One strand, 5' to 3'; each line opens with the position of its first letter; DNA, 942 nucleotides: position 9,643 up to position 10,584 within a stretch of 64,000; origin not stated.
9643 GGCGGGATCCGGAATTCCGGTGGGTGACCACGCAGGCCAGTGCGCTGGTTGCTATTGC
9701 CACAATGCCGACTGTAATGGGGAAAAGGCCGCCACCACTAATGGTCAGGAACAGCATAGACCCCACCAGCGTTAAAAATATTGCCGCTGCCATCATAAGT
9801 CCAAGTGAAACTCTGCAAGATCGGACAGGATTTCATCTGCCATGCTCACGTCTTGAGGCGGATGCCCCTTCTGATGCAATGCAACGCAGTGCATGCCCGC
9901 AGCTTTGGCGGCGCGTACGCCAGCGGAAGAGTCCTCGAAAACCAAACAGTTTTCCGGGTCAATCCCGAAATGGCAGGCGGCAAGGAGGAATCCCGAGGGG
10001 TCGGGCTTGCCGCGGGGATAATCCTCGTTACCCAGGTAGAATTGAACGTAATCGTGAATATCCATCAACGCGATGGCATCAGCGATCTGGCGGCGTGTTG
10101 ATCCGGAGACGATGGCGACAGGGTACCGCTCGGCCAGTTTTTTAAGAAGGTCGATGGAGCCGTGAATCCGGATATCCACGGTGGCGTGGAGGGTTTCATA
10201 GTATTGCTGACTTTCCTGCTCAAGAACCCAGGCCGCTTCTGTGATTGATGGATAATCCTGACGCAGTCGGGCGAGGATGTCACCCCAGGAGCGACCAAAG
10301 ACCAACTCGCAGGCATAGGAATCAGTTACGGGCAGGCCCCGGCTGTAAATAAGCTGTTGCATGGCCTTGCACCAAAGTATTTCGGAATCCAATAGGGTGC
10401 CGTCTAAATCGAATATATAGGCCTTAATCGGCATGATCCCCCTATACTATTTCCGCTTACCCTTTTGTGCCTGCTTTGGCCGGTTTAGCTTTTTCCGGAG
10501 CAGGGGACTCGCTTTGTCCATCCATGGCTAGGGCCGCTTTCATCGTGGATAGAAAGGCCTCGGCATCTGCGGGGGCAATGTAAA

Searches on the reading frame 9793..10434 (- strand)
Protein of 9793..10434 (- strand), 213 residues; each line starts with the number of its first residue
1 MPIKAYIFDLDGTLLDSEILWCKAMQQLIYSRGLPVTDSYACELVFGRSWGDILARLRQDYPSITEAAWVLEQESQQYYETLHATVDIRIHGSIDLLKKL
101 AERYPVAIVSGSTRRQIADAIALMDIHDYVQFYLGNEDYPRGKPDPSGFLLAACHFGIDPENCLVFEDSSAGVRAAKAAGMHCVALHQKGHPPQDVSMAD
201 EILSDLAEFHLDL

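Call 3: search_protein_families(library=pfam, proteins=[window:9793-10434:-], max_evalue=1)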
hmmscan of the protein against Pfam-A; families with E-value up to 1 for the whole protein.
window:9793-10434:- (213 aa): 6 families
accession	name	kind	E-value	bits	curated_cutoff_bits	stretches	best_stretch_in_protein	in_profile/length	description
PF13419.12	HAD_2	-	1.5e-29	103.8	23.8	1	6-185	1-177/178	Haloacid dehalogenase-like hydrolase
PF00702.32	Hydrolase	-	4.1e-24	86.5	26.4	1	3-180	1-191/191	haloacid dehalogenase-like hydrolase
PF12710.13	HAD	-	2.2e-07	31.9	27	1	7-130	2-127/189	haloacid dehalogenase-like hydrolase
PF13242.12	Hydrolase_like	-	1.8e-05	25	22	1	141-208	2-74/75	HAD-hyrolase-like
PF02358.22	Trehalose_PPase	-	0.19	11.3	27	1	93-116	24-49/235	Trehalose-phosphatase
PF12689.13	Acid_PPase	-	0.21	11.9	27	1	4-64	4-64/169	Acid Phosphatase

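Call 4: search_protein_families(library=ncbifam, proteins=[window:9793-10434:-], max_evalue=1)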
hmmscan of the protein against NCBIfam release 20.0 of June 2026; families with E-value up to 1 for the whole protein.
window:9793-10434:- (213 aa): 40 families (the best 25 are shown)
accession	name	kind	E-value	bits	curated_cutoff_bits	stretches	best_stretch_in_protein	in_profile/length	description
TIGR02009.1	PGMB-YQAB-SF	subfamily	5.3e-30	105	153.35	1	3-185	1-185/186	beta-phosphoglucomutase family hydrolase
NF008087.0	PRK10826.1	equivalog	7.7e-23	81.3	191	1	2-209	6-215/222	hexitol phosphatase HxpB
TIGR01990.1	bPGM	equivalog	8.3e-22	78.1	189.4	1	3-186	1-186/187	beta-phosphoglucomutase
NF008610.0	PRK11587.1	equivalog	1.7e-21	76.6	282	1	1-207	1-201/219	sugar phosphatase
NF008000.0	PRK10725.1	equivalog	3e-21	76.4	215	1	5-186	7-185/188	fructose-1-phosphate/6-phosphogluconate phosphatase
TIGR01449.2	PGP_bact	equivalog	2.7e-20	72.8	180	1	7-208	2-208/213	phosphoglycolate phosphatase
NF009695.0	PRK13222.1-2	equivalog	3e-19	69.4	225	1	2-187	5-194/226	phosphoglycolate phosphatase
NF046057.1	bifunc_MtlD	equivalog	1.6e-18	66.5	800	1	2-209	6-215/683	bifunctional mannitol-1-phosphate dehydrogenase/phosphatase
NF007854.0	PRK10563.1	equivalog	2e-18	66.9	211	1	3-184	4-183/221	6-phosphogluconate phosphatase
TIGR01509.1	HAD-SF-IA-v3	subfamily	7.7e-18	65.1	29.4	1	138-185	106-153/154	HAD-IA family hydrolase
NF053653.1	InDiPhoBT2121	equivalog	1.7e-16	60.5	245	1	4-188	2-188/216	inorganic diphosphatase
NF009697.0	PRK13222.1-4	equivalog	3.3e-16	59.3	327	1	3-187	7-194/232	phosphoglycolate phosphatase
TIGR02253.1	CTE7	subfamily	1.2e-15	57.9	169.75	1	3-207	2-218/221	TIGR02253 family HAD-type hydrolase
NF009698.0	PRK13223.1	equivalog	1.4e-15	57.2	466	1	6-187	16-201/272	phosphoglycolate phosphatase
NF009694.0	PRK13222.1-1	equivalog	5.5e-14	52.1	415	2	68-187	91-211/252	phosphoglycolate phosphatase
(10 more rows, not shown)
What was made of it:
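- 9793..10434 (-): HAD-IA (beta-phosphoglucomutase-like) hydrolase. TIGR02009 at 105 bits, below its cutoff (calls 3, 4).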
